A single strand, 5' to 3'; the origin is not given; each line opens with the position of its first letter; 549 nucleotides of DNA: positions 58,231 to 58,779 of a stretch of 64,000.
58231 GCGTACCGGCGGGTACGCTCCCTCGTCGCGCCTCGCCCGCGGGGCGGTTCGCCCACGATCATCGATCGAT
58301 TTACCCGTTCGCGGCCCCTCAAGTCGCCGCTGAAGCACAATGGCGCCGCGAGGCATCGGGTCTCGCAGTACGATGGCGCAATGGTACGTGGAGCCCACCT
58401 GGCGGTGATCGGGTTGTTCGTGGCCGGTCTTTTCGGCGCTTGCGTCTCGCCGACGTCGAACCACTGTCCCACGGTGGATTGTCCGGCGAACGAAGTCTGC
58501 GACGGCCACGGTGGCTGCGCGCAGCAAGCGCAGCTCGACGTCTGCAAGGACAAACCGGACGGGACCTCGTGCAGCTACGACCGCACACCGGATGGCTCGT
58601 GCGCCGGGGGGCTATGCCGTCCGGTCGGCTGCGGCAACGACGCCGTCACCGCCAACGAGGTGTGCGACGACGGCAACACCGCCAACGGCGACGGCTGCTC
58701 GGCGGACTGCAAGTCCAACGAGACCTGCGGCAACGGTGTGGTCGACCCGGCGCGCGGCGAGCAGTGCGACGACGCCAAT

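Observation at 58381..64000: Very large surface protein built from ~35 tandem Myxococcus-type cysteine-rich repeats followed by a Kelch-like beta-propeller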

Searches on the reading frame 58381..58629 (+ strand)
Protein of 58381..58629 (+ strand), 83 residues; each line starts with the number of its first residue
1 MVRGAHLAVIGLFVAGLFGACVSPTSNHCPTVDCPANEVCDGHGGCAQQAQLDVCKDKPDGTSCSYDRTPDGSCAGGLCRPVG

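Call 18: search_protein_families(library=ncbifam, proteins=[window:58381-58629:+], max_evalue=10)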
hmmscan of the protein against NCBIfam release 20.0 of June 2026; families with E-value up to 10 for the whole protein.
seq(83 aa): 0 families

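Call 19: search_protein_families(library=pfam, proteins=[window:58381-58629:+], max_evalue=10)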
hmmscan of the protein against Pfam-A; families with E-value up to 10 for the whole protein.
seq(83 aa): 0 families
